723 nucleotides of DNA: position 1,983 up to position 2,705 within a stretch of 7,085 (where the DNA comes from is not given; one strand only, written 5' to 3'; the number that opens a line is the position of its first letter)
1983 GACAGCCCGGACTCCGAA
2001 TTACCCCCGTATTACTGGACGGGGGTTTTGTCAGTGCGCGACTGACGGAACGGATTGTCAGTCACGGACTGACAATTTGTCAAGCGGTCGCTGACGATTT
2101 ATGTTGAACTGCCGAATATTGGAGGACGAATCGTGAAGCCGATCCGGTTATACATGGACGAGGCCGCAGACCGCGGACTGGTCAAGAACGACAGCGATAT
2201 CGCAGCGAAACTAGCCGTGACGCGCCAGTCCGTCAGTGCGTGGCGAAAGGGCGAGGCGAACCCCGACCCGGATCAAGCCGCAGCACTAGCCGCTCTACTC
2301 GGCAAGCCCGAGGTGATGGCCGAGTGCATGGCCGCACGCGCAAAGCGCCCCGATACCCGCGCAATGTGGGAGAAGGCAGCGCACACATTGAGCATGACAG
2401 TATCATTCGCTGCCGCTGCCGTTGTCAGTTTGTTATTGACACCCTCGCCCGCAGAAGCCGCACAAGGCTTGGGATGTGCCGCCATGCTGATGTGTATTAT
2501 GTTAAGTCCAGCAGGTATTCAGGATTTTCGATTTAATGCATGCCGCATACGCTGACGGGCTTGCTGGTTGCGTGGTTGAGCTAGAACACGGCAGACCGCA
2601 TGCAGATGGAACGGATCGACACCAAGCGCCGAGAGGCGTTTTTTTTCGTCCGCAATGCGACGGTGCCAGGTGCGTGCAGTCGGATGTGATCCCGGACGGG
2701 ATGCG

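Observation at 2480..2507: dif-like XerC/D site embedded in the 3' codons of the repressor gene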

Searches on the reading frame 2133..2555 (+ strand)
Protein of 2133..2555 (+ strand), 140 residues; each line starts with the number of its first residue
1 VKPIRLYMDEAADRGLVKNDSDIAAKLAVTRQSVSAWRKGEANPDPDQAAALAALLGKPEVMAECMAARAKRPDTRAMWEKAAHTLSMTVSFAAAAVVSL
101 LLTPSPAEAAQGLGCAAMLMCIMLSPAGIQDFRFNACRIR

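Call 7: search_dna_similar(query=window:2133-2555:+, collection=phages, mode=protein, max_rows=25, max_evalue=0.01)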
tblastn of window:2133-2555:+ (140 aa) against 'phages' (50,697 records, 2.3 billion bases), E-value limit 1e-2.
Records with a match: 6; places in all: 6; records where one place covers at least 80% of the query: 0.
Best place of each record, by identity: <60% 6.
By first word of the organism name: Ralstonia 6.
By host as written in the record: Ralstonia solanacearum 5; Ralstonia solanacearum species complex 1.
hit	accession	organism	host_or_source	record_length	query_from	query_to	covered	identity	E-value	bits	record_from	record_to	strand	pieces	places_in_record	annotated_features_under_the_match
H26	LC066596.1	Ralstonia phage RSS-TH1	Ralstonia solanacearum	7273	4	110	76%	33.9%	2e-3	43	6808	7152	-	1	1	hypothetical protein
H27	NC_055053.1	Ralstonia phage RSS-TH1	Ralstonia solanacearum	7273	4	110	76%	33.9%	2e-3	43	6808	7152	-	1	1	hypothetical protein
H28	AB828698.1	Ralstonia phage RSS30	Ralstonia solanacearum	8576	4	110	76%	33.0%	8e-3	41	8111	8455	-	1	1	hypothetical protein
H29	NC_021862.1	Ralstonia phage RSS30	Ralstonia solanacearum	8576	4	110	76%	33.0%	8e-3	41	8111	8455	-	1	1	hypothetical protein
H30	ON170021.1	Ralstonia phage YO003_3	Ralstonia solanacearum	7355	4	110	76%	33.0%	8e-3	41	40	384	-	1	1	record has no annotation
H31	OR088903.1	Ralstonia phage RSCq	Ralstonia solanacearum species complex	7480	4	110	76%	33.0%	8e-3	41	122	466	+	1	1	none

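Call 9: search_protein_families(library=pfam, proteins=[window:2133-2555:+], max_evalue=0.01)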
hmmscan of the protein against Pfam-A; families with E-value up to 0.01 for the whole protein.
window:2133-2555:+ (140 aa): 3 families
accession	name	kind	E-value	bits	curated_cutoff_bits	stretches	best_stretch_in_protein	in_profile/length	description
PF01381.28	HTH_3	-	2.6e-06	27.8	23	1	22-59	14-51/55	Helix-turn-helix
PF12472.13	DUF3693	-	0.00061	19.8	21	1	62-101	1-39/60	Phage related protein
PF01988.24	VIT1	-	0.0038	17.5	28.1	1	45-129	95-181/214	VIT family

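Call 14: find_related_loci(query=window:2133-2555:+, collection=viral_contigs, flank=10000)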
Query window:2133-2555:+ (140 aa) in viral_contigs; peptide patterns used: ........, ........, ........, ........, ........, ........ (x = any residue, [..] = any of these).
16 stretches matched a pattern; 2 encode a relative of the query (tblastn E <= 1e-3); 2 distinct loci.
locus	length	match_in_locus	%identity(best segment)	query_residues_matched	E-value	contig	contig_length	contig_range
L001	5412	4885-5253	67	1-123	7e-45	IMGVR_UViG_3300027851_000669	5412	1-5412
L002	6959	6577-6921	57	1-115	1e-31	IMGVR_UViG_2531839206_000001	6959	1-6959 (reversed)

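Call 21: find_homologous_proteins(query=window:2133-2555:+, max_evalue=0.001)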
Query window:2133-2555:+ (140 aa): 50 proteins with E <= 0.001 among 346 candidates.
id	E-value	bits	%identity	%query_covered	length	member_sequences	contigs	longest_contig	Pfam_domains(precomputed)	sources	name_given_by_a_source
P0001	6.1e-78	277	100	95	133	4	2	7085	PF01381.29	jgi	jgi:transcriptional regulator with XRE-family HTH domain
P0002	8.5e-49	183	74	88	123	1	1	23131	-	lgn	-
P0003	6.1e-46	173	65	90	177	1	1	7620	PF01381.29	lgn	-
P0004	7.6e-45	170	67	88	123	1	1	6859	-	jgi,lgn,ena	-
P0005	8.6e-45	170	71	88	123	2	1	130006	PF01381.29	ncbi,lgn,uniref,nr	ncbi:DUF3693 domain-containing protein [Thauera aromatica]|uniref:DUF3693 domain-containing protein 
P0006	3.3e-43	165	67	88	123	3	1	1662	-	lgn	-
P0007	1.7e-41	159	65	89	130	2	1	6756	PF01381.29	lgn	-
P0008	3.2e-41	158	65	92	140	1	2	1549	PF01381.29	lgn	-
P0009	3.5e-41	158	67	88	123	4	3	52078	PF01381.29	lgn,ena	-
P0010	1.9e-40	156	67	88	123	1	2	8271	PF01381.29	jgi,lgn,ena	-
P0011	3.8e-40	155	66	82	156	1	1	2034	PF12472.14,PF01381.29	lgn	-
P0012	1.3e-38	150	58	95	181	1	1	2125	PF01381.29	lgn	-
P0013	2.5e-38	149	55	99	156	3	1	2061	PF01381.29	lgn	-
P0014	4.6e-38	148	66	73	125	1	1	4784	PF12472.14,PF01381.29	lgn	-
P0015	5.5e-38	148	67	74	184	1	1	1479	PF01381.29,PF07022.20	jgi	jgi:transcriptional regulator with XRE-family HTH domain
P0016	8.9e-38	147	62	89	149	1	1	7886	PF01381.29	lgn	-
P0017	1.8e-37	146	59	92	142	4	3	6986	PF01381.29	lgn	-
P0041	1.6e-28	117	57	82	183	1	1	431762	PF01381.29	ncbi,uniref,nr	ncbi:DUF3693 domain-containing protein [Thauera sp. 63]|uniref:DUF3693 domain-containing protein n=1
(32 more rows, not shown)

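Call 23: find_encoding_contigs(protein=P0005, flank=10000, max_places=3)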
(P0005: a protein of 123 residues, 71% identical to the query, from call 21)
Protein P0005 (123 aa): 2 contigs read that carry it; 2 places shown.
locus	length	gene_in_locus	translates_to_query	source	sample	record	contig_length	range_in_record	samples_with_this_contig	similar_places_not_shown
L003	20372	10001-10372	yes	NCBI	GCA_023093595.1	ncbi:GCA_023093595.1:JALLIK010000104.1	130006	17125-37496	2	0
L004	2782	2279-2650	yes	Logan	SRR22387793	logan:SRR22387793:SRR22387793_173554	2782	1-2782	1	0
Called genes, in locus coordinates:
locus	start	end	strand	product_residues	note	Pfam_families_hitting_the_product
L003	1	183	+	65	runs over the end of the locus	PF05356:Phage_Coat_B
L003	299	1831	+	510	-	-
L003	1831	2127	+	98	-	PF10734:DUF2523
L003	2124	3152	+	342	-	PF05707:Zot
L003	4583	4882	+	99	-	-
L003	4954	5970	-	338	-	PF05707:Zot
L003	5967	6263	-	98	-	PF10734:DUF2523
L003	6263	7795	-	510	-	-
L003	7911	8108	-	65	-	PF05356:Phage_Coat_B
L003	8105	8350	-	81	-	-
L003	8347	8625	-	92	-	-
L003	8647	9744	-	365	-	PF02486:Rep_trans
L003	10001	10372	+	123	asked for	PF01381:HTH_3 (weak)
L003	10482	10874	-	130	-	-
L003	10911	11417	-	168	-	PF13237:Fer4_10 (weak), PF14697:Fer4_21 (weak), PF00037:Fer4 (faint), PF12838:Fer4_7, PF13187:Fer4_9 (weak)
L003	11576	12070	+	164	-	PF25601:AAA_lid_14, PF02954:HTH_8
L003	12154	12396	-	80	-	PF13192:Thioredoxin_3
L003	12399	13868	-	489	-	PF03773:ArsP_1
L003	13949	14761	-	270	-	PF00528:BPD_transp_1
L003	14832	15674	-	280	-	PF00528:BPD_transp_1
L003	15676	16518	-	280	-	PF00005:ABC_tran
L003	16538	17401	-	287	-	PF12974:Phosphonate-bd, PF09084:NMT1 (weak)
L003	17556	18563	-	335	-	PF00534:Glycos_transf_1, PF13692:Glyco_trans_1_4, PF20706:GT4-conflict (faint)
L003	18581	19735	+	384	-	PF03781:FGE-sulfatase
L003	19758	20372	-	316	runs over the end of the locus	PF10017:Methyltransf_33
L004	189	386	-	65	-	PF05356:Phage_Coat_B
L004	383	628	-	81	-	-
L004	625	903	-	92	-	-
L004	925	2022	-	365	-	PF02486:Rep_trans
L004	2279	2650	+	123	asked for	PF01381:HTH_3 (weak)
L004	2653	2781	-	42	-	?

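Call 24: find_encoding_contigs(protein=P0041, flank=10000, max_places=3)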
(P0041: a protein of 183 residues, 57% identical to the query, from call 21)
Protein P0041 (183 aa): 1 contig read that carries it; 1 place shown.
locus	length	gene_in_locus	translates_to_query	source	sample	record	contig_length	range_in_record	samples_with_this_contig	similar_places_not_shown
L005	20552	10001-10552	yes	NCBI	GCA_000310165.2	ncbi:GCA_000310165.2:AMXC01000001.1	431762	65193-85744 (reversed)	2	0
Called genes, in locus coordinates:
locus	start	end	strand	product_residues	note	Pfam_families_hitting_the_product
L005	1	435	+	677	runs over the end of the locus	PF26965:MimR_N, PF01590:GAF, PF00158:Sigma54_activat, PF14532:Sigma54_activ_2, PF25601:AAA_lid_14, PF02954:HTH_8, PF13556:HTH_30 (faint)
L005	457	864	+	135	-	-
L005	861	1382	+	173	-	PF01327:Pep_deformylase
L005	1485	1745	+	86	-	PF20056:DUF6455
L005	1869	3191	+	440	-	PF05598:DUF772, PF01609:DDE_Tnp_1, PF13751:DDE_Tnp_1_6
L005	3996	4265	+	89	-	-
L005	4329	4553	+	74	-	-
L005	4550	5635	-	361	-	PF05707:Zot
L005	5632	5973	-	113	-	PF10734:DUF2523 (weak)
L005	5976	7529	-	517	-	-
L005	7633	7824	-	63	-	PF05356:Phage_Coat_B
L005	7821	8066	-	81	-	-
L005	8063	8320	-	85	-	-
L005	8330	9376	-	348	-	PF02486:Rep_trans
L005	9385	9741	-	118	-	-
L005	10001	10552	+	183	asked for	PF01381:HTH_3 (faint)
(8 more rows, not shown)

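Call 31: find_related_loci(query=A1, collection=genome_contigs, flank=10000)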
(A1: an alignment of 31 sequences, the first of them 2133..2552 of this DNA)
Query A1 (140 aa) in genome_contigs; peptide patterns used: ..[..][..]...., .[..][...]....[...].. (x = any residue, [..] = any of these).
78 stretches matched a pattern; 6 encode a relative of the query (tblastn E <= 1e-3); 6 distinct loci.
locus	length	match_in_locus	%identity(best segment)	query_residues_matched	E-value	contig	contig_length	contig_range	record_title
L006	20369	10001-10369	71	1-123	1e-52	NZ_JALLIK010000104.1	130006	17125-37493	Thauera aromatica strain LG356 NODE_7_length_130006_cov_31.911767, whole genome shotgun sequence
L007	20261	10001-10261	60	1-87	5e-30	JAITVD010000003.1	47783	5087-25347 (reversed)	MAG: Azoarcus sp. isolate TD116_bin18 k119_643741, whole genome shotgun sequence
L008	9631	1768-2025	57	1-86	5e-29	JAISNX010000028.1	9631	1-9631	MAG: Azoarcus sp. isolate Iy174_bin16 k119_991821, whole genome shotgun sequence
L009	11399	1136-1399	53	1-88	8e-26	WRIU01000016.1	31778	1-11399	MAG: Betaproteobacteria bacterium isolate Nt197P3bin56 Ga0082212_10001775, whole genome shotgun sequence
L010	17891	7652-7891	59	8-87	3e-25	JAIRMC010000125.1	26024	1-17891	MAG: Azoarcus sp. isolate Cc175_bin81 k119_1857066, whole genome shotgun sequence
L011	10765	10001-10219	63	15-87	5e-25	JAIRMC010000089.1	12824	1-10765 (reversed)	MAG: Azoarcus sp. isolate Cc175_bin81 k119_1251683, whole genome shotgun sequence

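Call 33: find_encoding_contigs(protein=P0001, flank=10000, max_places=4)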
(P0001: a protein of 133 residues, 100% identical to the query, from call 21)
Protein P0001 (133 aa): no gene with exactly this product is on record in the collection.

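Call 37: find_related_loci(query=A1, collection=metagenome_contigs, flank=10000)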
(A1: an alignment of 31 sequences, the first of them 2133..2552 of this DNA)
Query A1 (140 aa) in metagenome_contigs; peptide patterns used: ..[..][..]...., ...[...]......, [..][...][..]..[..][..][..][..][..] (x = any residue, [..] = any of these).
600 stretches matched a pattern (row limit reached: there are more); 4 encode a relative of the query (tblastn E <= 1e-3); 4 distinct loci.
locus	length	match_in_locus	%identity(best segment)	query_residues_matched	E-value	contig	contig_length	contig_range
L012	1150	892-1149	62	1-86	2e-33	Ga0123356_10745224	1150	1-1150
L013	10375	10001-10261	59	1-87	9e-30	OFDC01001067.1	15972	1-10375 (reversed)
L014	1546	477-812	46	1-110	2e-26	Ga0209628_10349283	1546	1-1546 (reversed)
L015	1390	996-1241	52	1-80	2e-20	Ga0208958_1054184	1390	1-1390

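Call 38: find_encoding_contigs(protein=P0002, flank=10000, max_places=2)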
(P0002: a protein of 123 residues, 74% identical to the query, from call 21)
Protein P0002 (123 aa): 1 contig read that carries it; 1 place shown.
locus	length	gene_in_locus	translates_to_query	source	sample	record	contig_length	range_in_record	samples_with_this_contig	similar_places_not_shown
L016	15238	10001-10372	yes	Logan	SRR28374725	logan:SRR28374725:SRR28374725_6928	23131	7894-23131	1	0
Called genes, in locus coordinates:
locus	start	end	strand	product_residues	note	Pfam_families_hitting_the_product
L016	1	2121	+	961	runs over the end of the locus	PF05226:CHASE2, PF00989:PAS, PF08448:PAS_4, PF13426:PAS_9 (weak), PF00990:GGDEF, PF00563:EAL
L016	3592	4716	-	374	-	PF05707:Zot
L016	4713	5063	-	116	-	-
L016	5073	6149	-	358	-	-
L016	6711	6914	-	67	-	PF05356:Phage_Coat_B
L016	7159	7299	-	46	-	-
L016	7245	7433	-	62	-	-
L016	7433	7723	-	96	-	-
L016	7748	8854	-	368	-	PF02486:Rep_trans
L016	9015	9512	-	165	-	-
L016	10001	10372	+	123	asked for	-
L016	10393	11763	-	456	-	PF18073:Zn_ribbon_LapB, PF13481:AAA_25, PF03796:DnaB_C (weak), PF06745:ATPase, PF23442:DUF7125 (weak), PF13401:AAA_22 (weak), PF05362:Lon_C, PF13541:ChlI (weak), +1 more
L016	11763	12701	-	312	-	PF00126:HTH_1, PF03466:LysR_substrate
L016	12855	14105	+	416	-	PF07690:MFS_1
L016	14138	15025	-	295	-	PF03167:UDG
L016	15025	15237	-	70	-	?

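Call 39: find_encoding_contigs(protein=P0009, flank=10000, max_places=3)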
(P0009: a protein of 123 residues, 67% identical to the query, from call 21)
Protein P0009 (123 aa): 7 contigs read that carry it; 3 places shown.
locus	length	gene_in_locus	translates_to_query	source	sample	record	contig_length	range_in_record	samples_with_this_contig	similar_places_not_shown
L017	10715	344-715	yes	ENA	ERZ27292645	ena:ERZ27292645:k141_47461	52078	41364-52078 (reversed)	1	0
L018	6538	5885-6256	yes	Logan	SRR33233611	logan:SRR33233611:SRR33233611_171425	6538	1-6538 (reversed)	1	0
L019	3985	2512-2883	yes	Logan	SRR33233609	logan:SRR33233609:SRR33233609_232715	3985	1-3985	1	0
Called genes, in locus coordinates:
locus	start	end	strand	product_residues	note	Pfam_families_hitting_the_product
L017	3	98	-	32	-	?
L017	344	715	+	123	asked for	PF01381:HTH_3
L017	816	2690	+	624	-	PF01257:2Fe-2S_thioredx, PF01512:Complex1_51K, PF10531:SLBB (weak), PF10589:NADH_4Fe-4S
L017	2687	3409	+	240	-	PF00111:Fer2 (weak), PF13510:Fer2_4, PF10588:NADH-G_4Fe-4S_3, PF22117:Fer4_Nqo3, PF13459:Fer4_15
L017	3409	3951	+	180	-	PF01058:Oxidored_q6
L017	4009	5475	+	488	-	PF27537:HoxH, PF00374:NiFeSe_Hases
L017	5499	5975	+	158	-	-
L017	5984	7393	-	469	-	PF18073:Zn_ribbon_LapB, PF03796:DnaB_C (faint), PF06745:ATPase (weak), PF13481:AAA_25, PF13191:AAA_16 (weak), PF13401:AAA_22 (weak), PF05362:Lon_C, PF13541:ChlI (weak)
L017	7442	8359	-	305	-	PF00126:HTH_1, PF03466:LysR_substrate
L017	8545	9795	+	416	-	PF07690:MFS_1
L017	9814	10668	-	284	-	PF03167:UDG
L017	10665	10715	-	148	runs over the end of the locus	PF00583:Acetyltransf_1, PF13673:Acetyltransf_10, PF13508:Acetyltransf_7, PF08445:FR47 (faint)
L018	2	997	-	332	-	?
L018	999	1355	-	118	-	PF10734:DUF2523 (weak)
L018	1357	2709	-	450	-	-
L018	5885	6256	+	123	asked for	PF01381:HTH_3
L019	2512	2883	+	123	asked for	PF01381:HTH_3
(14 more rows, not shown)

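Call 40: find_encoding_contigs(protein=P0017, flank=10000, max_places=3)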
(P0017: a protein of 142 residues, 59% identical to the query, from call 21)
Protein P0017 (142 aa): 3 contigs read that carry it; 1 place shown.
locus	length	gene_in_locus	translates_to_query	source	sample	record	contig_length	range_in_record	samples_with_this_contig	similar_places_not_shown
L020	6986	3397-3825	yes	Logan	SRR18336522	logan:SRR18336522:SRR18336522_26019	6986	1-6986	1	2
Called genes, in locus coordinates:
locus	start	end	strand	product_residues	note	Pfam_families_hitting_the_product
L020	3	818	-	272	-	?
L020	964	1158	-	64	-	PF05356:Phage_Coat_B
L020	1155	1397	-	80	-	-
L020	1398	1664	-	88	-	-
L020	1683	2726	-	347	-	PF02486:Rep_trans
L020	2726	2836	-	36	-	-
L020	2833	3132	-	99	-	-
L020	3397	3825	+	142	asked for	PF01381:HTH_3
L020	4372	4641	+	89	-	-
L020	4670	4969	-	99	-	-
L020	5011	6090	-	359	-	PF05707:Zot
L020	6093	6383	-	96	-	PF10734:DUF2523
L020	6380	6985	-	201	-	?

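Call 43: get_annotated_region(hit=H26, flank=1200)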
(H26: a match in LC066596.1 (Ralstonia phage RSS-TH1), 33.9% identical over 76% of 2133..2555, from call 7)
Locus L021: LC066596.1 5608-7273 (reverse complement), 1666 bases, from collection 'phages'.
description: Ralstonia phage RSS-TH1 DNA, complete genome.
organism: Ralstonia phage RSS-TH1 (NCBI taxid 1685501)
taxonomy: Viruses; Monodnaviria; Loebvirae; Hofneiviricota; Faserviricetes; Tubulavirales; Inoviridae; Restivirus; Restivirus RSS1
host: Ralstonia solanacearum; source: soil from tomato field; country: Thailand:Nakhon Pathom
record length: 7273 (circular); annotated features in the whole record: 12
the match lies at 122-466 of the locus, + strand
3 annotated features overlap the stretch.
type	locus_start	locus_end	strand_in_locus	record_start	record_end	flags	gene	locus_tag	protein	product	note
CDS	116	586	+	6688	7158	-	-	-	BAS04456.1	hypothetical protein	ORF13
CDS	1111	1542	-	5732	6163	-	-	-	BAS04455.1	hypothetical protein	ORF11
CDS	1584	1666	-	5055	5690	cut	-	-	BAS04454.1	hypothetical protein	ORF10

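Call 53: search_protein_families(library=phrogs, proteins=[window:2133-2555:+], max_evalue=0.01)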
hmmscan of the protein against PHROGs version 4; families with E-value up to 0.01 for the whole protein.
window:2133-2555:+ (140 aa): 9 families
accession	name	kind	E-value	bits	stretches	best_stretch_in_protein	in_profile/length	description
phrog_638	-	transcription regulation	4.4e-21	76.2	1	5-111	5-111/145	transcriptional regulator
phrog_4441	-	DNA, RNA and nucleotide metabolism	2.7e-10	41.4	1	7-89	8-92/98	HTH DNA binding protein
phrog_34897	-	unknown function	4.3e-10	40.3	1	15-110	15-110/279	-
phrog_8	-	transcription regulation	0.00018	22.1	1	21-59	93-131/346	transcriptional regulator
phrog_1124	-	transcription regulation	0.00027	21.5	1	20-61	23-64/177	transcriptional regulator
phrog_3949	-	transcription regulation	0.00063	20.8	1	19-81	28-90/161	transcriptional repressor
phrog_2439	-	transcription regulation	0.00064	19.7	1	21-61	24-64/367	transcriptional regulator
phrog_2328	-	transcription regulation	0.0048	17.7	1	21-57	32-68/128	transcriptional repressor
phrog_5301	-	transcription regulation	0.0094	17.1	0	21-68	24-71/132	transcriptional repressor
